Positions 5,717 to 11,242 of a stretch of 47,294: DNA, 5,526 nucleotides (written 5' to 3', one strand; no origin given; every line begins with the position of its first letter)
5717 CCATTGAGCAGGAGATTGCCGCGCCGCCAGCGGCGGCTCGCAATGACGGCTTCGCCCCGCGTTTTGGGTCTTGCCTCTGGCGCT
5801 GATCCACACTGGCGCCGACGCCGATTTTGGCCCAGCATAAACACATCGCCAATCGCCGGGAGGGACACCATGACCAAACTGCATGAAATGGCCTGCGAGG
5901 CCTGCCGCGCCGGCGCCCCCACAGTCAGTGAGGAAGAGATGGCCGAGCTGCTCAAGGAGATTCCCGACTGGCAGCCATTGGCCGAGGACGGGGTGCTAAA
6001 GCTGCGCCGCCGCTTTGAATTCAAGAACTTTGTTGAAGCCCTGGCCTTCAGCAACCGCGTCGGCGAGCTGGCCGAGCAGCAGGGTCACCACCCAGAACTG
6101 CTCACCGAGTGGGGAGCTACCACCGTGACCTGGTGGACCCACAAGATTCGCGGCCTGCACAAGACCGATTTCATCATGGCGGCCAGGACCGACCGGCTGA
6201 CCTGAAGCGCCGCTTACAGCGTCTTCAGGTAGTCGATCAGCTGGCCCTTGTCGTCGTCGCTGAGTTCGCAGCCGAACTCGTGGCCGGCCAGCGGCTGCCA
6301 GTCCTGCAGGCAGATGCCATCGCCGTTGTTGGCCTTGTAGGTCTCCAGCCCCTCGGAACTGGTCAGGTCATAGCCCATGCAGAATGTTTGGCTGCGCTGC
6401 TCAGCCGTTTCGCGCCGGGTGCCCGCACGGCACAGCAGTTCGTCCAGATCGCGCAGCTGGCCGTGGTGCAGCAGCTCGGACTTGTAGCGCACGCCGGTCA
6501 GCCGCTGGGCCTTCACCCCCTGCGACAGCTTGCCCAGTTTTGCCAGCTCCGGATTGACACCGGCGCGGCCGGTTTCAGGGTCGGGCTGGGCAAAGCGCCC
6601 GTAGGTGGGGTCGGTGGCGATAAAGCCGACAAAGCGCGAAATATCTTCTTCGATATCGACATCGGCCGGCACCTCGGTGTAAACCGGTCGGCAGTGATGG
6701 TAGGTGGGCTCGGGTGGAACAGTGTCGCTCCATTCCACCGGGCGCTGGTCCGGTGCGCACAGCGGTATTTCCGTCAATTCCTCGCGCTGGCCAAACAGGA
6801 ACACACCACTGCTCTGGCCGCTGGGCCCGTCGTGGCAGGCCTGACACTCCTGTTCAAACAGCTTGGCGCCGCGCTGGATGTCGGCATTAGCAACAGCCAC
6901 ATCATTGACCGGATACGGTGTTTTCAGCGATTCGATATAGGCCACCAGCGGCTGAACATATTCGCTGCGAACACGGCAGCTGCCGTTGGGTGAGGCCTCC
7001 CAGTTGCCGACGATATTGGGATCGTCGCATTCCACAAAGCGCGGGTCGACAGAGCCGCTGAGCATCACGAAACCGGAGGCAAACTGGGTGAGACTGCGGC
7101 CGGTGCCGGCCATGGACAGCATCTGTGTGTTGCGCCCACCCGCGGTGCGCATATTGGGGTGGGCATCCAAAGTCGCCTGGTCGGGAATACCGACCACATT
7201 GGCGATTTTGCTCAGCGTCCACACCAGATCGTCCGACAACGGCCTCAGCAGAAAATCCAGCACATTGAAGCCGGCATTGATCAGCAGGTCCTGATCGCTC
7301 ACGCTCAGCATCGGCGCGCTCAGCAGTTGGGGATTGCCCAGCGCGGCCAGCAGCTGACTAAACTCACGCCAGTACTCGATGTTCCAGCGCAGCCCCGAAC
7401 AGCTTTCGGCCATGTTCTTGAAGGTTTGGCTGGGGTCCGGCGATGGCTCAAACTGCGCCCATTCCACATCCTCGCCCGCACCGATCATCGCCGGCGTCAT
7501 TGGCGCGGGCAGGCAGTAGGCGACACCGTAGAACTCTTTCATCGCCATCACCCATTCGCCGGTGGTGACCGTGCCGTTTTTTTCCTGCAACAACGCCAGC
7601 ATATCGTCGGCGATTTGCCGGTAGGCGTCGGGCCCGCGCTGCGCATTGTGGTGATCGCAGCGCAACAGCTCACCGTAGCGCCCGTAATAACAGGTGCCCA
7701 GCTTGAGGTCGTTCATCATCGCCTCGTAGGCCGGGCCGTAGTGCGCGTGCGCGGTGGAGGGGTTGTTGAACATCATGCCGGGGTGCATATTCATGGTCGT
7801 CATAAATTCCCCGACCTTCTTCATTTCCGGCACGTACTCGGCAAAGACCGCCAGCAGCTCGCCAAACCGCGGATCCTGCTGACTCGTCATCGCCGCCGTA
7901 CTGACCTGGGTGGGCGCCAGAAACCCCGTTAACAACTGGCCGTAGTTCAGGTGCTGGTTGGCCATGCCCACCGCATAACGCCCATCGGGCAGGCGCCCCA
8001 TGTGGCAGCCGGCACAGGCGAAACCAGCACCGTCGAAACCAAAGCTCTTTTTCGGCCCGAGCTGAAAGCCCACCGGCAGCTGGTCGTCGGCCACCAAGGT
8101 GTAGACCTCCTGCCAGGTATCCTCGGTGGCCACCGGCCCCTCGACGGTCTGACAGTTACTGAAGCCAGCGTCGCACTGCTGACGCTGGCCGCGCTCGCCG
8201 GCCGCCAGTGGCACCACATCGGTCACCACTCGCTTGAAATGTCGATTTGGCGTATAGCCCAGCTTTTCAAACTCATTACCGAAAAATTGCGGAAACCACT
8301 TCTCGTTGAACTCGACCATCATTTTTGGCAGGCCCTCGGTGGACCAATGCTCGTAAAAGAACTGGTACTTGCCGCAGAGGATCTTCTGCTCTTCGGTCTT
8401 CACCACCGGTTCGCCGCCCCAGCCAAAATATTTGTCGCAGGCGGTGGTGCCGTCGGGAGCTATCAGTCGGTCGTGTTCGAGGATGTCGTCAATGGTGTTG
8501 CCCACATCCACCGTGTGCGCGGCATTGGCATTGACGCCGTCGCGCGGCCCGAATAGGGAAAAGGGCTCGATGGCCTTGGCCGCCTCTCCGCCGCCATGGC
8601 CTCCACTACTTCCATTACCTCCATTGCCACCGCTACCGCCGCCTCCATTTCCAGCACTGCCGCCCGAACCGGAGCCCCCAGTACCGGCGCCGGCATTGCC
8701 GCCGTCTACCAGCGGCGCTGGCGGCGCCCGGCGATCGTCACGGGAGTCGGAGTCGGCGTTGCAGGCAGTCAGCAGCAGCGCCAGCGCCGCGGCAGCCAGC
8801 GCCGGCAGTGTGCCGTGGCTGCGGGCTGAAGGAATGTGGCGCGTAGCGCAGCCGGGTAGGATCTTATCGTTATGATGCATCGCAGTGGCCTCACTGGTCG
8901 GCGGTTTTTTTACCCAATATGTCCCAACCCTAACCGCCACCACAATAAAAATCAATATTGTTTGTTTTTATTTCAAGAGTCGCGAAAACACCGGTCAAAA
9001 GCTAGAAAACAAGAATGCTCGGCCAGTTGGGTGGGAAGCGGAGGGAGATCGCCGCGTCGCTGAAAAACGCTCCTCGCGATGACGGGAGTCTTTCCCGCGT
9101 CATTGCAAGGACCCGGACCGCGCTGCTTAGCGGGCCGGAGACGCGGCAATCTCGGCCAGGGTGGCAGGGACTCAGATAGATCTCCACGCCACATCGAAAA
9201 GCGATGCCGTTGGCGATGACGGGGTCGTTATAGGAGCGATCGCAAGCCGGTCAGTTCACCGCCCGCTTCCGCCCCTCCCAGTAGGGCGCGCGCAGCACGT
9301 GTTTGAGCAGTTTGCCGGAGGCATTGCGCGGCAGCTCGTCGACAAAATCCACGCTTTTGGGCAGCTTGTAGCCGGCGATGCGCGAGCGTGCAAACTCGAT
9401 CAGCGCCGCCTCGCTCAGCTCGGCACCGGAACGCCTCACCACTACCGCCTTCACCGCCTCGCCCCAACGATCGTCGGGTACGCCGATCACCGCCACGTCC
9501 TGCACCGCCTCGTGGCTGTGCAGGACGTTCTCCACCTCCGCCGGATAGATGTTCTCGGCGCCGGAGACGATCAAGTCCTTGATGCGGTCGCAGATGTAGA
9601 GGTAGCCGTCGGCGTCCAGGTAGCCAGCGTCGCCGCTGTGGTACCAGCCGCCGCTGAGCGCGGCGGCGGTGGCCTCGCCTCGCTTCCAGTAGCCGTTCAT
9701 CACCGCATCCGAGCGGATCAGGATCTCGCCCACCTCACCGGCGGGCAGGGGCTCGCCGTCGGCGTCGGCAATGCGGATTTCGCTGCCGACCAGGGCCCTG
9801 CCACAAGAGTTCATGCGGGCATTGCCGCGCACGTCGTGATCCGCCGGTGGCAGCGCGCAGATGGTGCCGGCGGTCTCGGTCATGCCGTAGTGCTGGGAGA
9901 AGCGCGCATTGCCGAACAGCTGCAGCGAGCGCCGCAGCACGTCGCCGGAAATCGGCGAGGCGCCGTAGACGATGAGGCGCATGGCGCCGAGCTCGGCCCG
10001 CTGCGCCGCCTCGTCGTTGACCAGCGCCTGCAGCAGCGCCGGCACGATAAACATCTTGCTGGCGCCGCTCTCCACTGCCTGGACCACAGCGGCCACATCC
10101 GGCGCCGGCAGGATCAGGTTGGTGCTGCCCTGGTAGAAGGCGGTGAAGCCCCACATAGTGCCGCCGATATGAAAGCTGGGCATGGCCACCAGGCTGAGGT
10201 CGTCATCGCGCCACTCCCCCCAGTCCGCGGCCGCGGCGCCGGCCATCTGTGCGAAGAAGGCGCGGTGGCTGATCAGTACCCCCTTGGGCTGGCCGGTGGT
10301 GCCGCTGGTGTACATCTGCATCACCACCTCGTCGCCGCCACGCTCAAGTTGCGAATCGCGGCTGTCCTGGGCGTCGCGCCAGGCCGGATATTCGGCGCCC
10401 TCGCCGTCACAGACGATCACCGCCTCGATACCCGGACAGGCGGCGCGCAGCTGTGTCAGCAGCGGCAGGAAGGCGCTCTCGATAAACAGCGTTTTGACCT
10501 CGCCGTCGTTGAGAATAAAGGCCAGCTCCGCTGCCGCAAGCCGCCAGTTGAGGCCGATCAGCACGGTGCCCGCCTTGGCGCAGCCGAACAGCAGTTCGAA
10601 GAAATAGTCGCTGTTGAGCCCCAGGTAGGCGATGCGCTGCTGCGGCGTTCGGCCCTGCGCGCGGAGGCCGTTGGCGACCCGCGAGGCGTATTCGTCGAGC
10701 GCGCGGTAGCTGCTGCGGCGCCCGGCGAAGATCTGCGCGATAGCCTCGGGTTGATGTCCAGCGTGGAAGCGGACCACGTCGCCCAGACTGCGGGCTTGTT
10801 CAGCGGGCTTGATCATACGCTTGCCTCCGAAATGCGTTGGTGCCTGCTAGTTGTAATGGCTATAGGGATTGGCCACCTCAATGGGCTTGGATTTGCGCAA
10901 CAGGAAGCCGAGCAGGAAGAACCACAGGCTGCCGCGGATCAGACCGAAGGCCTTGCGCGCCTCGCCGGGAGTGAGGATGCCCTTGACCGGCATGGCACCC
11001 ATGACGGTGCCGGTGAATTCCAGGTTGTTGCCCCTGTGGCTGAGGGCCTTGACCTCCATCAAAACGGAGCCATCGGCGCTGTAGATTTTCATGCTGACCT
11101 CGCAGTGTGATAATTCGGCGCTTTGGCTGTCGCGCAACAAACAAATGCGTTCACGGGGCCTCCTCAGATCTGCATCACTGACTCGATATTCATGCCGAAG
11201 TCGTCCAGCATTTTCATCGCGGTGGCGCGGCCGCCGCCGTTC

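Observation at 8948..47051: An AT-rich inverted repeat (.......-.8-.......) occurs 8 times, always in a promoter region of the catabolic cluster, suggesting a single-regulator regulon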

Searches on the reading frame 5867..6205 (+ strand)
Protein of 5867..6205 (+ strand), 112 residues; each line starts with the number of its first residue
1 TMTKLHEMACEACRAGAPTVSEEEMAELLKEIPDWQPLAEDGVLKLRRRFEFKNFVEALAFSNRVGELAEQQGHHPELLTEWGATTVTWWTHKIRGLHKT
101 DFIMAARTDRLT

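Call 46: search_protein_families(library=pfam, proteins=[window:5867-6205:+], max_evalue=0.01)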
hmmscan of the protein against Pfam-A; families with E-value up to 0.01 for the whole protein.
window:5867-6205:+ (112 aa): 1 family
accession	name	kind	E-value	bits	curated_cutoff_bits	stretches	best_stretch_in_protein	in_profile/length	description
PF01329.24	Pterin_4a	-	5.3e-30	103.8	26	1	19-111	2-91/91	Pterin 4 alpha carbinolamine dehydratase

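Call 48: find_homologous_proteins(query=window:5867-6205:+, max_evalue=1e-10)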
Query window:5867-6205:+ (112 aa): 5675 proteins with E <= 1e-10 among 5696 candidates; the best 120 are listed.
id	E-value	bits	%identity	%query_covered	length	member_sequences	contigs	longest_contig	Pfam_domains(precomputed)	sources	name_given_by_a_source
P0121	9.8e-69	246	98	99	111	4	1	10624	PF01329.25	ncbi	-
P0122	2.2e-51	190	69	99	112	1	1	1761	PF01329.25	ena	-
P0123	1.0e-50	188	71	96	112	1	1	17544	PF01329.25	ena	-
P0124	1.7e-50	187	71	98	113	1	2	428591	PF01329.25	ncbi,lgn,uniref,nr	ncbi:Putative pterin-4-alpha-carbinolamine dehydratase [BD1-7 clade bacterium]|uniref:Putative pteri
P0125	2.7e-50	187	72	96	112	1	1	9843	PF01329.25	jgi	jgi:4a-hydroxytetrahydrobiopterin dehydratase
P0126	2.8e-50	187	70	98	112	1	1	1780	PF01329.25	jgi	jgi:4a-hydroxytetrahydrobiopterin dehydratase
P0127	3.3e-50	186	72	98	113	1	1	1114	PF01329.25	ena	-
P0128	3.5e-50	186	71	95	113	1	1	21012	PF01329.25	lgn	-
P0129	5.3e-50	186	70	98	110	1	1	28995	PF01329.25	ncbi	-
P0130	1.0e-49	185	70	98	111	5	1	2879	PF01329.25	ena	-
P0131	1.3e-49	185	72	98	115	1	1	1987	PF01329.25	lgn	-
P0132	1.3e-49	185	71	97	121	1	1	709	PF01329.25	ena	-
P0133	1.5e-49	184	71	98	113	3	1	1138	PF01329.25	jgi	-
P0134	2.6e-49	184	68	98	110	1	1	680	PF01329.25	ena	-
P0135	3.2e-49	183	70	98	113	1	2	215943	PF01329.25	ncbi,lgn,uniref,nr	ncbi:Putative pterin-4-alpha-carbinolamine dehydratase [BD1-7 clade bacterium]|uniref:Putative pteri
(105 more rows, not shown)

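Call 49: find_encoding_contigs(protein=P0121, flank=10000, max_places=5)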
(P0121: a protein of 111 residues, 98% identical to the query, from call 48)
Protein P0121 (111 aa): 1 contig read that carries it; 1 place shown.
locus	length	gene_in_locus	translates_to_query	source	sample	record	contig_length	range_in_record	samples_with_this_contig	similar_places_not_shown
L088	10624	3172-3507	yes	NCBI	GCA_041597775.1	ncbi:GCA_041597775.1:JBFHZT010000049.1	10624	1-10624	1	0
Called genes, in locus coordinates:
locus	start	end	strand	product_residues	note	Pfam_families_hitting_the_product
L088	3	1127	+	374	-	?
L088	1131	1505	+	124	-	-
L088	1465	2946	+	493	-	-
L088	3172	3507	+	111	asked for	PF01329:Pterin_4a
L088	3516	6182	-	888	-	-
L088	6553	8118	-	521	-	PF00501:AMP-binding, PF13193:AMP-binding_C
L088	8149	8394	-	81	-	-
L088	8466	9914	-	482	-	-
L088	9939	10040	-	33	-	PF01946:Thi4, PF01266:DAO (weak)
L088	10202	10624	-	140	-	?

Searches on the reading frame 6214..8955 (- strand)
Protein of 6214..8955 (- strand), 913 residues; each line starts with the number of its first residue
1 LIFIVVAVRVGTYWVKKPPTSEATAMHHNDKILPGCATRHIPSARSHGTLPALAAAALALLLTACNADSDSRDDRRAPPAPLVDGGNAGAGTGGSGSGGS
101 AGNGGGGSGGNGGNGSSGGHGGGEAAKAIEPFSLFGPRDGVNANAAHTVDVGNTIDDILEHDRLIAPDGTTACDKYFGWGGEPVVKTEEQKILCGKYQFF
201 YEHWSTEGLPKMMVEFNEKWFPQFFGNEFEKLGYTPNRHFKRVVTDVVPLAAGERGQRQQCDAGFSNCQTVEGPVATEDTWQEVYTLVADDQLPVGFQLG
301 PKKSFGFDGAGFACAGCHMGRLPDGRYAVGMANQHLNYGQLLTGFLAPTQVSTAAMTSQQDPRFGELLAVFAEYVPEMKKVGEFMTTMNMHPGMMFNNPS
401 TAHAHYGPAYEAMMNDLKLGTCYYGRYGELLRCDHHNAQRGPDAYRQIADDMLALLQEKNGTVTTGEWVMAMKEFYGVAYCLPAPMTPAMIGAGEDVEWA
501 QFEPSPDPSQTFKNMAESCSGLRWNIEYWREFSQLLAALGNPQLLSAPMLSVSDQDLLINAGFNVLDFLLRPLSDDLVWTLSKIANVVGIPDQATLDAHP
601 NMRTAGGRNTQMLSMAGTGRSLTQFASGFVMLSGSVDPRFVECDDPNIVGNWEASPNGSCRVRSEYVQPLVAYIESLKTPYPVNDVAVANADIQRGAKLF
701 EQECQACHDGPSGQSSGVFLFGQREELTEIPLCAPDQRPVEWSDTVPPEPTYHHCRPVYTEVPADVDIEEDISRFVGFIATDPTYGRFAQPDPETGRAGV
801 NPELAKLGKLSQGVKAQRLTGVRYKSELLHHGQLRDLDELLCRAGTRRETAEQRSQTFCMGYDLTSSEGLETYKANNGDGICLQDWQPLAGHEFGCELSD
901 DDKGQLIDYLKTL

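Call 7: search_protein_families(library=pfam, proteins=[window:6214-8955:-])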
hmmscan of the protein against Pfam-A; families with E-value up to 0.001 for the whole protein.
window:6214-8955:- (913 aa): 2 families
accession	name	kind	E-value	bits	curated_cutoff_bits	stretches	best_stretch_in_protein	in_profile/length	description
PF13442.11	Cytochrome_CBB3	-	3.6e-05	24.4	27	0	691-714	1-22/68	Cytochrome C oxidase, cbb3-type, subunit III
PF00034.26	Cytochrom_C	-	0.00058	21.6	21.3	0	693-717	1-24/90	Cytochrome c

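Call 19: search_protein_families(library=ncbifam, proteins=[window:6214-8955:-], max_evalue=0.00001)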
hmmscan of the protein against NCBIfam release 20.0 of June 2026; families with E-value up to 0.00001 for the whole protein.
window:6214-8955:- (913 aa): 1 family
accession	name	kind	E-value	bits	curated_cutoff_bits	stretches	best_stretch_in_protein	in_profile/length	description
NF040606.1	CytoC_perox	subfamily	7.6e-14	51.8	150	1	665-912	268-524/524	di-heme-cytochrome C peroxidase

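Call 66: search_solved_structures(query=window:6214-8880:-, max_evalue=1)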
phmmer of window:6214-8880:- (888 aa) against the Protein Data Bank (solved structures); distinct sequences matched with E-value up to 1: 16.
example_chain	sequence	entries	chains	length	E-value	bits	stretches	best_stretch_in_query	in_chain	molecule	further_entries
7o3j_A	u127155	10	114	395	0.00055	21.7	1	67-150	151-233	TrwE protein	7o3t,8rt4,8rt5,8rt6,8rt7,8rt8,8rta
9n7g_A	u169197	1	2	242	0.012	17.3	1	59-114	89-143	Protein S100-A7 FN3 chimera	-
7zq8_A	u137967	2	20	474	0.11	14.1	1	77-112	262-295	VelcroVax tandem HBcAg with SUMO-Affimer inserted at MIR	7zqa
2ce0_A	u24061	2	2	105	0.16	13.5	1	666-696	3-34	CYTOCHROME C6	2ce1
8e9y_A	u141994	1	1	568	0.17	13.5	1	64-94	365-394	Muscarinic acetylcholine receptor M3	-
8e9z_A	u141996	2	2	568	0.17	13.4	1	64-94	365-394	Muscarinic acetylcholine receptor M3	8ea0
9hih_L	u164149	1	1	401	0.18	13.4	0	63-129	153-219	mIL-2_LN35_S4B6_LC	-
2l6h_A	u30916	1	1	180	0.21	13.2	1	73-105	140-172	Focal adhesion kinase 1, linker, Paxillin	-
5kca_A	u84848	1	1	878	0.28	12.7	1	66-101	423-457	Cerebellin-1,Cerebellin-1,Cerebellin-1,Glutamate receptor ionotropic, delta-2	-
2v07_A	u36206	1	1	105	0.31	12.6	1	666-696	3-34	CYTOCHROME C6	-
8uqb_A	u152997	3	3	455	0.42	12.2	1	77-99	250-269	E3 ubiquitin-protein ligase RNF168,Ubiquitin-conjugating enzyme E2 D3,Histone H2B type 2-E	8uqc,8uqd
4f9p_D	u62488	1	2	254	0.49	12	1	72-128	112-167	103.2 anti-BTN3A1 antibody fragment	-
7ubs_H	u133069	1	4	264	0.73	11.4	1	71-109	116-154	230AS-26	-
4lji_A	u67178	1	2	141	0.78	11.3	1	656-688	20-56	Cytochrome c-550-like protein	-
7jum_H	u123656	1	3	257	0.89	11.1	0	64-123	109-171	Neutralizing antibody, LMIV230-01 Single-chain Fv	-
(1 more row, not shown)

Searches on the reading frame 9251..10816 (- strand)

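Call 7: search_protein_families(library=pfam, proteins=[window:9251-10816:-])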
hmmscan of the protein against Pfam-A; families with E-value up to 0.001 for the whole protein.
window:9251-10816:- (521 aa): 2 families
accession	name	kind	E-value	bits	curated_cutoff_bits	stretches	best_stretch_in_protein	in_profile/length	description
PF00501.34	AMP-binding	-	2.7e-80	270.5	29.9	1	18-377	4-384/384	AMP-binding enzyme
PF13193.12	AMP-binding_C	-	2e-23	83.5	24.5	1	427-502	1-76/76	AMP-binding enzyme C-terminal domain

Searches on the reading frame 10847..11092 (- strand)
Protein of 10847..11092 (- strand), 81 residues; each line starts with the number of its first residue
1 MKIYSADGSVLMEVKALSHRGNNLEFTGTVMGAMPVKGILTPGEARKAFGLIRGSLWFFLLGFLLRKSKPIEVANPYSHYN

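Call 46: search_protein_families(library=pfam, proteins=[window:10847-11092:-], max_evalue=0.01)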
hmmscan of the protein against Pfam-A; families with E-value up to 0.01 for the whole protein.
window:10847-11092:- (81 aa): 0 families
